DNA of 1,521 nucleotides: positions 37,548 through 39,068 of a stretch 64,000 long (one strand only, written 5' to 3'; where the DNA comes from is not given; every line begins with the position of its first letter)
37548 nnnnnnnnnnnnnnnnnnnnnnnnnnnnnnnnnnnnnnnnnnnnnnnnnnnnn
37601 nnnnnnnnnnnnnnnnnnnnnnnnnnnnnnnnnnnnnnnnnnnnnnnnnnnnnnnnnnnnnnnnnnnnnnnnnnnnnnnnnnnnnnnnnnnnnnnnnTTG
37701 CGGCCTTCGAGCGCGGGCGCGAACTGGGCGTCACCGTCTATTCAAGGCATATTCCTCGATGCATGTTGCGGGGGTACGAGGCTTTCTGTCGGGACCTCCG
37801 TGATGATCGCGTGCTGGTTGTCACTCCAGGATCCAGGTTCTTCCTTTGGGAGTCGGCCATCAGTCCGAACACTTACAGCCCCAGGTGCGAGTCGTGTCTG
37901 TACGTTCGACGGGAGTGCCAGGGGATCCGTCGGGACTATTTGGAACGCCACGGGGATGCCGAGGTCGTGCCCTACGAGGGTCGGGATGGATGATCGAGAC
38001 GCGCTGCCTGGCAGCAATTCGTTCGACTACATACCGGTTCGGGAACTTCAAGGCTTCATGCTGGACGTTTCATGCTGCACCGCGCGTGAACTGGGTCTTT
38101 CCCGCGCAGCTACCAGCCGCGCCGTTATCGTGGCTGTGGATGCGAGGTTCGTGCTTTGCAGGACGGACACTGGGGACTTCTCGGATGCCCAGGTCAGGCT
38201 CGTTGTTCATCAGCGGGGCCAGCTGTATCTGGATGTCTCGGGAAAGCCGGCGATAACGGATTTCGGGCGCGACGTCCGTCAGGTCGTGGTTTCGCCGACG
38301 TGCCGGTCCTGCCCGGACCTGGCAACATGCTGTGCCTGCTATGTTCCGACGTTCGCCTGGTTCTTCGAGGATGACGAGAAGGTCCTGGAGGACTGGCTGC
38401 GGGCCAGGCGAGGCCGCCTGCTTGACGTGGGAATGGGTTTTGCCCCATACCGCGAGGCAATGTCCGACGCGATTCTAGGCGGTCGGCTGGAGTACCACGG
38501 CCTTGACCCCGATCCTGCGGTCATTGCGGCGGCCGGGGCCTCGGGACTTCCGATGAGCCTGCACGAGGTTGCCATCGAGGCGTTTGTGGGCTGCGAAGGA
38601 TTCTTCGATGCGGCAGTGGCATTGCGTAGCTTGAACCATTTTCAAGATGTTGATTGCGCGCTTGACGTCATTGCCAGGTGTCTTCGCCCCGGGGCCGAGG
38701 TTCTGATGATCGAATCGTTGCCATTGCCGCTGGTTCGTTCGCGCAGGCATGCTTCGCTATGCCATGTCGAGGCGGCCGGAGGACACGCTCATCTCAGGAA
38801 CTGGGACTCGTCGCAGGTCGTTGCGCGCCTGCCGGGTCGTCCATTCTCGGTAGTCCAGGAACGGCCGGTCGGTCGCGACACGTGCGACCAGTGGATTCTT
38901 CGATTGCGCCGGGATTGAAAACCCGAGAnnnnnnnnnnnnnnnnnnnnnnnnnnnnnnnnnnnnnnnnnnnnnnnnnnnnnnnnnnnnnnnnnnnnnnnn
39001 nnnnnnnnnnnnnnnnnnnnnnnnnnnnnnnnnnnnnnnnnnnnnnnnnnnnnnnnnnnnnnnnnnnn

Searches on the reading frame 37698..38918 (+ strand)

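Call 37: search_protein_families(library=pfam, proteins=[window:37698-38918:+], max_evalue=0.0001)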
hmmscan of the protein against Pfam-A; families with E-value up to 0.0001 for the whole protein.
window:37698-38918:+ (406 aa): 4 families
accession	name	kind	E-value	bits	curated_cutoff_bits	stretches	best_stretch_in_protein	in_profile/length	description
PF08241.18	Methyltransf_11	-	1.2e-07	32.7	21.2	1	242-336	1-94/95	Methyltransferase domain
PF13489.12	Methyltransf_23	-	2.4e-07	31.1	27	1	235-363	20-141/164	Methyltransferase domain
PF08242.18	Methyltransf_12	-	7e-07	30.3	30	1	242-333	1-96/98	Methyltransferase domain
PF13649.12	Methyltransf_25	-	2e-06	28.8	27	1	242-332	2-96/97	Methyltransferase domain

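Call 38: search_protein_families(library=ncbifam, proteins=[window:37698-38918:+], max_evalue=0.000001)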
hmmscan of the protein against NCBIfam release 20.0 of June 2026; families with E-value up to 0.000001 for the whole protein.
window:37698-38918:+ (406 aa): 0 families

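Call 42: search_protein_families(library=padloc, proteins=[window:37698-38918:+], max_evalue=0.01)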
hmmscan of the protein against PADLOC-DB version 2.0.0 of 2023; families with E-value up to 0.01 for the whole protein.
window:37698-38918:+ (406 aa): 0 families
